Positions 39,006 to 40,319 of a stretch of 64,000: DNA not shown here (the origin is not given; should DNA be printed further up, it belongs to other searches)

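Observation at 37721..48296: Eleven-gene co-directional module: LytS-type kinase + LytTR regulator, HlyD adaptor, one ABC ATPase, three FtsX-type permeases, a lipoprotein and two secreted TPR paralogues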

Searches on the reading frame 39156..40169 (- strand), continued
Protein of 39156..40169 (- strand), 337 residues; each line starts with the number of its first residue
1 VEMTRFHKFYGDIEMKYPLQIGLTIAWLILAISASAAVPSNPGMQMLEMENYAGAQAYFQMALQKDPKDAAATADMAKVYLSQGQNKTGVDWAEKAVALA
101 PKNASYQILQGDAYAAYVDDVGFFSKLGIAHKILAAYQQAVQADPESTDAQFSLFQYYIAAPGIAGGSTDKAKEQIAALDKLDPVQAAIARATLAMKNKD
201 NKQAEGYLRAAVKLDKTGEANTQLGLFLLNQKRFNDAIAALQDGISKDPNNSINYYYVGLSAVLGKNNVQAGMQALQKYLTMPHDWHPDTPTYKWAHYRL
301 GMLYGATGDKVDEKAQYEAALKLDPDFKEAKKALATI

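Call 84: search_protein_families(library=ncbifam, proteins=[L047:12613-14199:+, L085:13690-14673:+, L060:5371-7047:-, L076:15899-17551:-, L073:17081-18484:-, L056:6749-8089:-, L064:13978-15543:+, L062:12348-13859:+], max_evalue=1e-10)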
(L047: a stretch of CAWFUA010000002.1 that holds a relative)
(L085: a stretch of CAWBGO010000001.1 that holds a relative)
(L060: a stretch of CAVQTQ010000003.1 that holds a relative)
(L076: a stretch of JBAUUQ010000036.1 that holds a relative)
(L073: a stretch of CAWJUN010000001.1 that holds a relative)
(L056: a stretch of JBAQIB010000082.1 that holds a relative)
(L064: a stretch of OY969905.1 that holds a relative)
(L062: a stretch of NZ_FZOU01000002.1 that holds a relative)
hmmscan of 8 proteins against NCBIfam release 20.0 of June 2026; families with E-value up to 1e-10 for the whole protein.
L047:12613-14199:+ (528 aa): 18 families
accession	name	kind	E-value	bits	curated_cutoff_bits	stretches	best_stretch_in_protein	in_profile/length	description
TIGR03471.1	HpnJ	equivalog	4e-238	790.9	577.6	1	42-510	2-472/472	hopanoid biosynthesis associated radical SAM protein HpnJ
NF038361.1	rSAM_Sden_1168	equivalog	1.2e-40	139.7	575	1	121-470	154-515/560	Sden_1168 family B12-binding radical SAM P-methyltransferase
TIGR02026.1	BchE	equivalog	5.6e-37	127.7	481.35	1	67-508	15-462/497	magnesium-protoporphyrin IX monomethyl ester anaerobic oxidative cyclase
NF050148.1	rSAM_ApyD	equivalog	3e-35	121.7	750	1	120-424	86-391/645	RiPP biosynthesis radical SAM protein ApyD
TIGR04479.1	bcpD_PhpK_rSAM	subfamily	3.5e-35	121.3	600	1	177-414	192-419/504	PhpK family radical SAM P-methyltransferase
NF033070.1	rSAM_AprD4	equivalog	6.5e-29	101.1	500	1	220-437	178-401/456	AprD4 family radical SAM diol-dehydratase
TIGR04014.1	B12_SAM_MJ_0865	equivalog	7.3e-29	100.8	360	1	328-428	260-360/434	methyl-coenzyme M reductase glutamine C-methyltransferase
TIGR04072.2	rSAM_ladder_B12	equivalog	1.5e-25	89.7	360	1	235-440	179-386/443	lipid biosynthesis B12-binding/radical SAM protein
TIGR03975.1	rSAM_ocin_1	subfamily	1.8e-23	82.9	281.85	1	125-400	145-426/606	RiPP maturation radical SAM C-methyltransferase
TIGR04013.1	B12_SAM_MJ_1487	hypoth_equivalog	2.5e-20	72.7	251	1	338-426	267-357/382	TIGR04013 family B12-binding domain/radical SAM domain-containing protein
TIGR04367.1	HpnR_B12_rSAM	equivalog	9e-20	70.7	650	1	125-447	78-392/490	hopanoid C-3 methylase HpnR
TIGR04385.1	B12_rSAM_cofa1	equivalog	7.8e-18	64.9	450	1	131-438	93-406/438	B12 lower ligand biosynthesis radical SAM protein BzaD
NF033712.0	B12_rSAM_KedN5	subfamily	2.3e-17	62.5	700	1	126-437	80-402/624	KedN5 family methylcobalamin-dependent radical SAM C-methyltransferase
TIGR04295.1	B12_rSAM_oligo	hypoth_equivalog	3.7e-13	48.9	400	1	119-347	85-304/422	TIGR04295 family B12-binding domain-containing radical SAM protein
NF045585.1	rSAM_slr0320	equivalog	3.2e-12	45.7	775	1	236-436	235-447/511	photosystem II high light acclimation radical SAM protein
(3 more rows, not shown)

L085:13690-14673:+ (327 aa): 0 families

L060:5371-7047:- (558 aa): 4 families
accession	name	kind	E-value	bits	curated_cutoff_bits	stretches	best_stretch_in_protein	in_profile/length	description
TIGR03469.1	HpnB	hypoth_equivalog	1.9e-41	142.4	379.25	1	197-549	41-385/386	hopene-associated glycosyltransferase HpnB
NF045692.1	OglycostaseCruG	equivalog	7.7e-23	81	600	1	191-431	32-255/386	2'-O-glycosyltransferase CruG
TIGR03937.1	PgaC_IcaA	equivalog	5.2e-17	61.9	422.3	1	192-318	37-140/407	poly-beta-1,6-N-acetyl-D-glucosamine synthase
TIGR04283.1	glyco_like_mftF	equivalog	2.9e-14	53.2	182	1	202-418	1-173/221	TIGR04283 family arsenosugar biosynthesis glycosyltransferase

L076:15899-17551:- (550 aa): 4 families
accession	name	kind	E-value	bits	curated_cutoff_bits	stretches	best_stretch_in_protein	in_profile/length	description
TIGR03467.1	HpnE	equivalog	3.8e-143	477.9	283.05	2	17-338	1-322/430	hydroxysqualene dehydroxylase HpnE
TIGR02731.1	phytoene_desat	equivalog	1.4e-47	162.5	569.4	2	17-323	2-321/453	15-cis-phytoene desaturase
TIGR02732.1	zeta_caro_desat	equivalog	1.1e-41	143.2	622.15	2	17-320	2-326/474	9,9'-di-cis-zeta-carotene desaturase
NF005560.0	PRK07233.1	equivalog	2e-31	109.3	252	1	16-289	2-266/435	hypothetical protein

L073:17081-18484:- (467 aa): 6 families
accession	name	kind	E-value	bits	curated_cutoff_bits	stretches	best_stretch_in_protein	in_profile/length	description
TIGR03465.1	HpnD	equivalog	5.7e-66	222.3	278.6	1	187-460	2-263/267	presqualene diphosphate synthase HpnD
NF045686.1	PhytoSynCyanob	equivalog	6.8e-53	179.8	550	1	171-464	12-306/310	15-cis-phytoene synthase CrtB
TIGR03464.1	HpnC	equivalog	6.6e-46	157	250.45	1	188-461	3-265/267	squalene synthase HpnC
NF045921.1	PhytnSynCrtBRhod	equivalog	3.2e-31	108.9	500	1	181-464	8-278/307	15-cis-phytoene synthase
NF042419.1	Phyto_syn_CrtB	equivalog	3.8e-30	105.5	480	1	203-461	27-282/306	15-cis-phytoene synthase CrtB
TIGR01559.1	squal_synth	equivalog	1.4e-11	44.1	286.75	1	183-366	6-200/337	squalene synthase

L056:6749-8089:- (446 aa): 32 families (the best 25 are shown)
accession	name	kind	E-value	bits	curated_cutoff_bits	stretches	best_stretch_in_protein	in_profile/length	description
TIGR00893.1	2A0114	subfamily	4e-36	124.8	395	1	49-420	4-394/399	D-galactonate transporter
TIGR00895.1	2A0115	subfamily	1.4e-34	119.7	418.55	1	38-219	16-197/398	aromatic acid/H+ symport family MFS transporter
TIGR00881.1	2A0104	subfamily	1.9e-27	96.3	407.75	1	50-218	6-174/379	phosphoglycerate transporter protein PgtP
NF008586.0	PRK11551.1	equivalog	3e-23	82.5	410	1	39-419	15-390/406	3-(3-hydroxy-phenyl)propionate transporter MhpT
TIGR00880.1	2_A_01_02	superfamily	6.5e-23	81.4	131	1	85-216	9-140/141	multidrug resistance protein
TIGR00891.1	2A0112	subfamily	4.1e-21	75.5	552.9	1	63-218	36-192/405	sialate:H+ symport family MFS transporter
TIGR00711.1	efflux_EmrB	subfamily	5.3e-19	68.3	230.2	1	41-216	4-179/485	DHA2 family efflux MFS transporter permease subunit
NF003024.0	PRK03893.1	subfamily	8.8e-19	67.7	604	1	61-218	43-199/497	sialate:H+ symport family MFS transporter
TIGR00879.1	SP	subfamily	3.6e-18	65.4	237.8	1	62-216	82-246/510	sugar porter family MFS transporter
TIGR00710.1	efflux_Bcr_CflA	subfamily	3.9e-18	66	200.9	1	40-422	6-382/385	Bcr/CflA family efflux MFS transporter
TIGR00900.1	2A0121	subfamily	1.9e-17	63.7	319.6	1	40-187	210-360/364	H+ Antiporter protein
NF040856.1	FexB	exception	2e-16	59.9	950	1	48-208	23-182/469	chloramphenicol/florfenicol efflux MFS transporter FexB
TIGR00883.1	2A0106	subfamily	2.8e-16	59.6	443.45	0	192-412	168-396/400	metabolite/H+ symporter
NF008654.0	PRK11652.1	equivalog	2e-15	56.6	479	1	44-214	14-184/397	multidrug efflux MFS transporter EmrD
NF000218.1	FexA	exception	3e-15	55.8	900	1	38-205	20-186/475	chloramphenicol/florfenicol efflux MFS transporter FexA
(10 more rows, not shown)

L064:13978-15543:+ (521 aa): 1 family
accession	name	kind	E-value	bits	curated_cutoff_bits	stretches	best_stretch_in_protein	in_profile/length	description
TIGR03472.1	HpnI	equivalog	8.8e-96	320.9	310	1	138-510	5-368/373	bacteriohopanetetrol glucosamine biosynthesis glycosyltransferase HpnI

L062:12348-13859:+ (503 aa): 16 families
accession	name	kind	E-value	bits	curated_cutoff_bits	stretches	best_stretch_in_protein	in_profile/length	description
TIGR03471.1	HpnJ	equivalog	8e-222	737.2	577.6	1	13-482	2-472/472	hopanoid biosynthesis associated radical SAM protein HpnJ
NF038361.1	rSAM_Sden_1168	equivalog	9.1e-35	120.2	575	1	127-410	194-483/560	Sden_1168 family B12-binding radical SAM P-methyltransferase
TIGR04479.1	bcpD_PhpK_rSAM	subfamily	2.3e-34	118.6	600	1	151-384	182-415/504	PhpK family radical SAM P-methyltransferase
NF050148.1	rSAM_ApyD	equivalog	5.4e-32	111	750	1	98-401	93-394/645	RiPP biosynthesis radical SAM protein ApyD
TIGR02026.1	BchE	equivalog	3.1e-30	105.5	481.35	1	38-480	15-462/497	magnesium-protoporphyrin IX monomethyl ester anaerobic oxidative cyclase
NF033070.1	rSAM_AprD4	equivalog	1.6e-29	103.1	500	1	192-410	176-400/456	AprD4 family radical SAM diol-dehydratase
TIGR04014.1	B12_SAM_MJ_0865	equivalog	5e-26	91.5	360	1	299-403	257-361/434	methyl-coenzyme M reductase glutamine C-methyltransferase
TIGR03975.1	rSAM_ocin_1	subfamily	2.2e-24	85.9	281.85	1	81-374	129-426/606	RiPP maturation radical SAM C-methyltransferase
TIGR04072.2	rSAM_ladder_B12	equivalog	1.7e-22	79.7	360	1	211-410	181-382/443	lipid biosynthesis B12-binding/radical SAM protein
NF033712.0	B12_rSAM_KedN5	subfamily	8.8e-22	77.1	700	1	84-457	65-445/624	KedN5 family methylcobalamin-dependent radical SAM C-methyltransferase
TIGR04013.1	B12_SAM_MJ_1487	hypoth_equivalog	1.9e-19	69.8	251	1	312-400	267-357/382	TIGR04013 family B12-binding domain/radical SAM domain-containing protein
TIGR04367.1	HpnR_B12_rSAM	equivalog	4.3e-15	55.2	650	1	98-402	80-375/490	hopanoid C-3 methylase HpnR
TIGR04385.1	B12_rSAM_cofa1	equivalog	9.6e-13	48.1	450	1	101-378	92-364/438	B12 lower ligand biosynthesis radical SAM protein BzaD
TIGR04295.1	B12_rSAM_oligo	hypoth_equivalog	1.4e-11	43.8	400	1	100-321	95-304/422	TIGR04295 family B12-binding domain-containing radical SAM protein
NF040542.1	rSAM_RCCLKC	equivalog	2.2e-11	43.6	450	1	97-381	67-353/423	arsinothricin biosynthesis radical SAM protein ArsL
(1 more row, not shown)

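Call 92: search_protein_families(library=pfam, proteins=[L013:7390-8247:+, L013:8244-9191:+, L013:9124-9975:+, L013:10972-11676:+, L023:7973-8701:+, L023:8835-9746:+, L023:6544-7749:+, L021:6328-7281:+, L025:2533-3675:+, L016:3864-5885:+], max_evalue=0.001)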
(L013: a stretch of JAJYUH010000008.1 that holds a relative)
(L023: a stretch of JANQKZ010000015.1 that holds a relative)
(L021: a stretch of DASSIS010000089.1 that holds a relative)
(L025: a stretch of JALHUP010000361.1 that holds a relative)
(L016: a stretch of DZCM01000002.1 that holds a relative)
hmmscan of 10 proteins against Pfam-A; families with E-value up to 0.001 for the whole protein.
L013:7390-8247:+ (285 aa): 4 families
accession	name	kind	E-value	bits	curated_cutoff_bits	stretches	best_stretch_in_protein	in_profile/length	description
PF00005.33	ABC_tran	-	9e-21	75.3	25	1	20-157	1-136/137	ABC transporter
PF13304.12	AAA_21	-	5.1e-13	50.2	27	2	127-193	235-303/304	AAA domain, putative AbiEii toxin, Type IV TA system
PF02463.25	SMC_N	-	4.8e-06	26.6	40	0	23-51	18-45/220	RecF/RecN/SMC N terminal domain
PF13476.12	AAA_23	-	0.00019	22.6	27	1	16-54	9-43/201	AAA domain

L013:8244-9191:+ (315 aa): 0 families

L013:9124-9975:+ (283 aa): 0 families

L013:10972-11676:+ (234 aa): 5 families
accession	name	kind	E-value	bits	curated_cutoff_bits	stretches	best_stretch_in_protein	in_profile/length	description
PF13417.12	GST_N_3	-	1.4e-17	64.2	22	1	34-108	1-74/75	Glutathione S-transferase, N-terminal domain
PF13409.12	GST_N_2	-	2.7e-16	60.4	25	1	39-103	1-69/70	Glutathione S-transferase, N-terminal domain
PF13410.11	GST_C_2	-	1.2e-15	57.7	24.9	1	152-220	1-69/69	Glutathione S-transferase, C-terminal domain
PF00043.30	GST_C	-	2.7e-10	40.8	20.7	1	144-224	17-92/93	Glutathione S-transferase, C-terminal domain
PF02798.26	GST_N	-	1.1e-07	32.5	20.9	1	32-102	3-75/76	Glutathione S-transferase, N-terminal domain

L023:7973-8701:+ (242 aa): 0 families

L023:8835-9746:+ (303 aa): 11 families
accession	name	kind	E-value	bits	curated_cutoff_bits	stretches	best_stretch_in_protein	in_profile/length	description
PF00561.26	Abhydrolase_1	-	7.4e-26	91.7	25.8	1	80-192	1-110/245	alpha/beta hydrolase fold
PF12697.13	Abhydrolase_6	-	9.8e-17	62.8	26.3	1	82-254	1-182/217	Alpha/beta hydrolase family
PF12146.15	Hydrolase_4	-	1.4e-16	60.9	27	1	81-199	6-126/239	Serine aminopeptidase, S33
PF06821.19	Ser_hydrolase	-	1.2e-07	32.2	22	1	141-220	46-129/172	Serine hydrolase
PF06342.18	DUF1057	-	2.6e-06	27.2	21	1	81-193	37-142/297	Alpha/beta hydrolase of unknown function (DUF1057)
PF10230.15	LIDHydrolase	-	2e-05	24.9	27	1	80-186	3-121/262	Lipid-droplet associated hydrolase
PF00756.26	Esterase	-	2.1e-05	24.9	22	1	135-188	100-153/251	Putative esterase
PF07819.20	PGAP1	-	2.3e-05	24.7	24.3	1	82-180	7-124/233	PGAP1-like alpha/beta domain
PF03959.19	FSH1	-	0.00019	21.6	21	1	234-285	157-206/211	Serine hydrolase (FSH1)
PF12695.13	Abhydrolase_5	-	0.00028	21.1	27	0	151-182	58-88/164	Alpha/beta hydrolase family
PF07859.19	Abhydrolase_3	-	0.00047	20.4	25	1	144-278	65-206/210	alpha/beta hydrolase fold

L023:6544-7749:+ (401 aa): 1 family
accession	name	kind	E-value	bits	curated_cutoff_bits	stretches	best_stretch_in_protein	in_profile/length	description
PF12158.14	DUF3592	-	2.8e-12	47.6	25.3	1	59-137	2-82/84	Domain of unknown function (DUF3592)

L021:6328-7281:+ (317 aa): 3 families
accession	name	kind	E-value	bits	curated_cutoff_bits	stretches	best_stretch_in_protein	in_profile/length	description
PF10503.15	Esterase_PHB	-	7.1e-16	58.5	23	1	49-198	2-139/219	Esterase PHB depolymerase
PF00326.27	Peptidase_S9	-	1.6e-07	31.5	22.6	1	139-195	47-103/213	Prolyl oligopeptidase family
PF00756.26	Esterase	-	2.7e-05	24.5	22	1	49-230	9-154/251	Putative esterase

L025:2533-3675:+ (380 aa): 4 families
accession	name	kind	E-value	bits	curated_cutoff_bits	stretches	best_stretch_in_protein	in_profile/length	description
PF00266.25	Aminotran_5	-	8.8e-52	176.7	21.5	1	27-354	5-336/371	Aminotransferase class-V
PF01041.23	DegT_DnrJ_EryC1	-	2.1e-06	27.7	19.8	1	72-203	34-159/360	DegT/DnrJ/EryC1/StrS aminotransferase family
PF00155.27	Aminotran_1_2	-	1.1e-05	25.2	19.7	1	61-191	41-187/361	Aminotransferase class I and II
PF22580.2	KYNU_C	-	4.1e-05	23.9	27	1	307-380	11-90/90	Kynureninase C-terminal domain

L016:3864-5885:+ (673 aa): 8 families
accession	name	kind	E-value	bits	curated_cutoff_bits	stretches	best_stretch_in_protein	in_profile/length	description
PF02786.22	CPSase_L_D2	-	4e-72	242.6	19.8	1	126-332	2-209/211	Carbamoyl-phosphate synthase L chain, ATP binding domain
PF00289.28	Biotin_carb_N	-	2.8e-46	157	25.5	1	11-120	1-110/110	Biotin carboxylase, N-terminal domain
PF02785.25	Biotin_carb_C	-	1.8e-35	121.7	32.4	1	346-453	1-107/108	Biotin carboxylase C-terminal domain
PF00364.28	Biotin_lipoyl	-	1.3e-16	60.7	22.1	1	604-669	2-72/73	Biotin-requiring enzyme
PF21139.3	BT_MCC_alpha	-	1.8e-12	48.1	31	1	471-586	5-113/118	Methylcrotonyl-CoA carboxylase, alpha-subunit, BT domain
PF07478.18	Dala_Dala_lig_C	-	1.4e-10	41.5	24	1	149-301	23-174/204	D-ala D-ala ligase C-terminus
PF02222.28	ATP-grasp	-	2.4e-08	34.3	27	1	133-300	3-160/179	ATP-grasp domain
PF13437.12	HlyD_3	-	6.9e-06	27.2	22.2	0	604-634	1-31/106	HlyD family secretion protein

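Call 93: search_protein_families(library=ncbifam, proteins=[L064:8730-9977:+, L064:11025-12224:+, L062:8514-9881:+, L062:10885-12255:+, L064:9974-10960:+], max_evalue=0.00001)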
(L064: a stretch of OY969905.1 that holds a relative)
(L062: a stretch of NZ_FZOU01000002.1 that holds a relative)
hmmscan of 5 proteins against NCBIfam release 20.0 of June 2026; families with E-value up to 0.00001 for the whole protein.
L064:8730-9977:+ (415 aa): 16 families
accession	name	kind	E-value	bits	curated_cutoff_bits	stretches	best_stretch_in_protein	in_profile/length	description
TIGR01730.1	RND_mfp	subfamily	4.2e-43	147.5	94.9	2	185-411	95-321/322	efflux RND transporter periplasmic adaptor subunit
TIGR00999.1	8a0102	subfamily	7e-21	74.5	319.3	1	122-402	18-269/271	CzcB/NccB family metal efflux transporter periplasmic adaptor subunit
NF002939.0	PRK03598.1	equivalog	1.4e-19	70.4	393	1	67-291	51-276/332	secretion protein HlyD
NF008589.1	PRK11556.1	equivalog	1.4e-18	67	391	2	311-413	290-389/392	MdtA/MuxA family multidrug efflux RND transporter periplasmic adaptor subunit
TIGR00998.1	8a0101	subfamily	2e-17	63.1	390.8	1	62-293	44-279/334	EmrA/EmrK family multidrug efflux transporter periplasmic adaptor subunit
NF008606.0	PRK11578.1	equivalog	1.9e-14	53.6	342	1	2-395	3-360/371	macrolide transporter subunit MacA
TIGR02971.1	heterocyst_DevB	subfamily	2.2e-13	50.3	129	1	105-298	88-281/327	ABC exporter membrane fusion protein, DevB family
TIGR01843.1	type_I_hlyD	subfamily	2.8e-13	49.6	208.65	1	45-183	27-171/422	HlyD family type I secretion periplasmic adaptor subunit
NF007132.1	PRK09578.1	equivalog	8.5e-12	44.5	512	1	5-144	7-147/396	MexX/AxyX family multidrug efflux RND transporter periplasmic adaptor subunit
NF033138.2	RND-peri-MexC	equivalog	1.1e-11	44.5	625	1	35-114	36-117/375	MexC family multidrug efflux RND transporter periplasmic adaptor subunit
NF038010.1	ABC_adapt_DarC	equivalog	5.6e-09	35.2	450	1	70-401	82-406/417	darobactin export ABC transporter periplasmic adaptor subunit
NF007303.0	PRK09783.1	subfamily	3.1e-08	32.5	390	1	198-403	193-391/414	copper/silver efflux system membrane fusion protein CusB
NF000272.2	OqxA_adapt_sub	exception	4.2e-08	32.6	835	1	31-160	38-166/391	multidrug efflux RND transporter periplasmic adaptor subunit OqxA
NF007785.0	PRK10476.1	equivalog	2.7e-07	29.7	376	1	7-293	10-282/347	multidrug transporter subunit MdtN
NF011715.0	PRK15136.1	equivalog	2.8e-07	29.5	563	1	64-283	65-279/390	multidrug efflux MFS transporter periplasmic adaptor subunit EmrA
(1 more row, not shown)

L064:11025-12224:+ (399 aa): 6 families
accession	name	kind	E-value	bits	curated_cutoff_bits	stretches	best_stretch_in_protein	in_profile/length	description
NF007826.0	PRK10535.1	equivalog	2.7e-66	224.2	966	1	4-397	255-646/648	macrolide ABC transporter ATP-binding protein/permease MacB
TIGR03434.1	ADOP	subfamily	2.1e-40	138.6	622.3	1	80-399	477-803/803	ADOP family duplicated permease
TIGR02212.1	lolCE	equivalog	1.3e-10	40.7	362.45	1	18-352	18-346/411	lipoprotein-releasing ABC transporter permease subunit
NF038347.1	FtsX_Gpos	exception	7e-09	35.4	225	1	222-339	125-235/296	permease-like cell division protein FtsX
NF038346.1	FtsX_actino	exception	1.6e-07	31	250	1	254-370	162-280/308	permease-like cell division protein FtsX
NF008076.0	PRK10814.1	exception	3.2e-06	26.4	473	1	17-399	23-399/399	lipoprotein-releasing ABC transporter permease subunit LolC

L062:8514-9881:+ (455 aa): 15 families
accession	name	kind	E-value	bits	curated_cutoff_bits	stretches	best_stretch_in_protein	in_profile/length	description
TIGR01730.1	RND_mfp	subfamily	6.6e-49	166.6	94.9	2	240-453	111-321/322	efflux RND transporter periplasmic adaptor subunit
NF002939.0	PRK03598.1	equivalog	1.6e-30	106.4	393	1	107-337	45-285/332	secretion protein HlyD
TIGR00998.1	8a0101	subfamily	2.2e-22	79.5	390.8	1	106-338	42-280/334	EmrA/EmrK family multidrug efflux transporter periplasmic adaptor subunit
TIGR00999.1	8a0102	subfamily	9.9e-21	74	319.3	1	206-440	25-267/271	CzcB/NccB family metal efflux transporter periplasmic adaptor subunit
NF008606.0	PRK11578.1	equivalog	5e-20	72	342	1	57-442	12-367/371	macrolide transporter subunit MacA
NF007785.0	PRK10476.1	equivalog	1e-18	67.3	376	1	57-353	13-298/347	multidrug transporter subunit MdtN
TIGR01843.1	type_I_hlyD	subfamily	1.2e-18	67.3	208.65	2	189-331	197-340/422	HlyD family type I secretion periplasmic adaptor subunit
TIGR02971.1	heterocyst_DevB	subfamily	6.1e-11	42.3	129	1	99-326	5-266/327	ABC exporter membrane fusion protein, DevB family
NF038010.1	ABC_adapt_DarC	equivalog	3.4e-10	39.2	450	1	170-450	136-415/417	darobactin export ABC transporter periplasmic adaptor subunit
NF011715.0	PRK15136.1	equivalog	2.7e-09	36.2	563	1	108-327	63-279/390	multidrug efflux MFS transporter periplasmic adaptor subunit EmrA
NF007132.1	PRK09578.1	equivalog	1.6e-08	33.8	512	0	362-454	285-376/396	MexX/AxyX family multidrug efflux RND transporter periplasmic adaptor subunit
NF045904.1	RND-peri-MexE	equivalog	1.7e-08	33.8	714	0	358-453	274-368/390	multidrug efflux RND transporter periplasmic adaptor subunit MexE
NF033138.2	RND-peri-MexC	equivalog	3.2e-08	33.1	625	0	358-453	276-371/375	MexC family multidrug efflux RND transporter periplasmic adaptor subunit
TIGR03794.1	NHLM_micro_HlyD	equivalog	2e-06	27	156.2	0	110-239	62-190/421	NHLP bacteriocin system secretion protein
NF000272.2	OqxA_adapt_sub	exception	2.8e-06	26.6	835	0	94-223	55-179/391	multidrug efflux RND transporter periplasmic adaptor subunit OqxA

L062:10885-12255:+ (456 aa): 3 families
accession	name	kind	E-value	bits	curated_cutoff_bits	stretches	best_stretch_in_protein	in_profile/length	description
TIGR01844.1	type_I_sec_TolC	subfamily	8.2e-13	48.1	225.15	1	32-344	3-318/414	TolC family outer membrane protein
TIGR01845.1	outer_NodT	subfamily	1.1e-12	47.6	210.05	1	35-216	60-251/460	efflux transporter outer membrane subunit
NF045679.1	DiMtlExpIhpA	equivalog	3e-07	29.5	650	0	6-231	5-231/424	divalent metal ion exporter subunit IhpA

L064:9974-10960:+ (328 aa): 6 families
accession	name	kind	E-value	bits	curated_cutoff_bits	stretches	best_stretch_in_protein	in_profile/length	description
NF040959.1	MamA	equivalog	3.1e-11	43.1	200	1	38-105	119-186/204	magnetosome protein MamA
NF047507.1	TPR_BatC_Lepto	exception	1.9e-09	37.3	175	0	238-321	55-134/214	TPR repeat-containing protein BatC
TIGR02795.1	tol_pal_ybgF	equivalog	3.5e-08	34.1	90.1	0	246-327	6-83/119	tol-pal system protein YbgF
TIGR02917.1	PEP_TPR_lipo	equivalog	1.6e-07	29.6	312.2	0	35-245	442-639/899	XrtA/PEP-CTERM system TPR-repeat protein PrsT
TIGR02521.1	type_IV_pilW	equivalog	2.1e-07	30.7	154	0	279-320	61-102/234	type IV pilus biogenesis/stability protein PilW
NF002725.1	PRK02603.1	equivalog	8.2e-06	25.9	143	0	232-319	25-108/173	photosystem I assembly protein Ycf3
